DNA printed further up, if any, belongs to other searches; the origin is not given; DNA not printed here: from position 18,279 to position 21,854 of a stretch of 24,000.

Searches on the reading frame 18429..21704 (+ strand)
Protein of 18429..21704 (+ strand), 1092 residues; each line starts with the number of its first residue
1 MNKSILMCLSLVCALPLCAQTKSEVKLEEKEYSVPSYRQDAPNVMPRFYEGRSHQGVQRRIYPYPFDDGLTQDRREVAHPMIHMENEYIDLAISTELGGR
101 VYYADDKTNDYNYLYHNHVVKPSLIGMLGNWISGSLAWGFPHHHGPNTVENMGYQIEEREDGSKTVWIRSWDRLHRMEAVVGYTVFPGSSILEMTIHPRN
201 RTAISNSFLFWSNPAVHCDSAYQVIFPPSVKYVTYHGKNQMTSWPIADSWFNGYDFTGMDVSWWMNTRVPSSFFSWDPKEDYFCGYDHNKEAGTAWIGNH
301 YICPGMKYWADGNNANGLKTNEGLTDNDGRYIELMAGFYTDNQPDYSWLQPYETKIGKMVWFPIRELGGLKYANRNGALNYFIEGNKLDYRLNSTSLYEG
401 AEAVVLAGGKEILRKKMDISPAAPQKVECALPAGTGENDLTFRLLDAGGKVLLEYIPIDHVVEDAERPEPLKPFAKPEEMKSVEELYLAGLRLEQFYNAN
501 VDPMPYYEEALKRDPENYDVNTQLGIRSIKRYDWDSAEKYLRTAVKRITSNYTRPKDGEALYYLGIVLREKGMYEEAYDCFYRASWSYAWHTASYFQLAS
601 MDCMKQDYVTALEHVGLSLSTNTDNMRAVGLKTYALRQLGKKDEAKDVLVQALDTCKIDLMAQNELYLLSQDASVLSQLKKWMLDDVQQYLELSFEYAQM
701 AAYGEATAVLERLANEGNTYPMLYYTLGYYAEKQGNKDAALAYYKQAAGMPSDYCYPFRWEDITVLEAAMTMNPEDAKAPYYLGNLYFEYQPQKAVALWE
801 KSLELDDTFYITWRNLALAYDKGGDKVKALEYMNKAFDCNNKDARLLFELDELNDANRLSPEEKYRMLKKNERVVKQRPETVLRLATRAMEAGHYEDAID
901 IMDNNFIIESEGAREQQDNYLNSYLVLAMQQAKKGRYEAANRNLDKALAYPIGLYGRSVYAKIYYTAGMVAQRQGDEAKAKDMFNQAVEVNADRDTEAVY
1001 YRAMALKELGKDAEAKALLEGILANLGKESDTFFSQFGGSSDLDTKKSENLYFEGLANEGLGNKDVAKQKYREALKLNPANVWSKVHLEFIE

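Call 23: search_protein_families(library=pfam, proteins=[window:18429-21704:+], max_evalue=0.001)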
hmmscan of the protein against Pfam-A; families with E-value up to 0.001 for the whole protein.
window:18429-21704:+ (1092 aa): 12 families
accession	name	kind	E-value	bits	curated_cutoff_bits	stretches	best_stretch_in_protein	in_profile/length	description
PF17128.10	DUF5107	-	8.4e-36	123.9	24.4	1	60-362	5-308/310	Domain of unknown function (DUF5107)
PF07719.23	TPR_2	-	5.6e-26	88.9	27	1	1049-1081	2-34/34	Tetratricopeptide repeat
PF13424.12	TPR_12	-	2e-17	63.6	30.1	2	922-990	4-74/77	Tetratricopeptide repeat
PF14559.12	TPR_19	-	5.8e-15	55.8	25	0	505-546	12-53/68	Tetratricopeptide repeat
PF13432.12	TPR_16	-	8e-15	55.4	32.7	0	533-581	12-54/65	Tetratricopeptide repeat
PF13181.12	TPR_8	-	1.3e-13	50.4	25.7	0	961-993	1-33/34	Tetratricopeptide repeat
PF13428.12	TPR_14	-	1.4e-13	50.5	23.5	0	813-850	4-41/44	Tetratricopeptide repeat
PF13431.12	TPR_17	-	6.4e-13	48.3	24.4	0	798-830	1-33/34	Tetratricopeptide repeat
PF00515.34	TPR_1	-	1.7e-10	40.7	27.8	0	559-584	2-27/34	Tetratricopeptide repeat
PF21545.3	T7SS_EccA1_N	-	1.4e-07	31.6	27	0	914-995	159-239/272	T7SS, ESX-1 secretion system protein EccA1, N-terminal domain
PF13174.12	TPR_6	-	1.3e-05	26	26.3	0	997-1024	1-28/33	Tetratricopeptide repeat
PF12688.13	TPR_5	-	0.00035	21.2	24.2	0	965-1032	5-74/119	Tetratrico peptide repeat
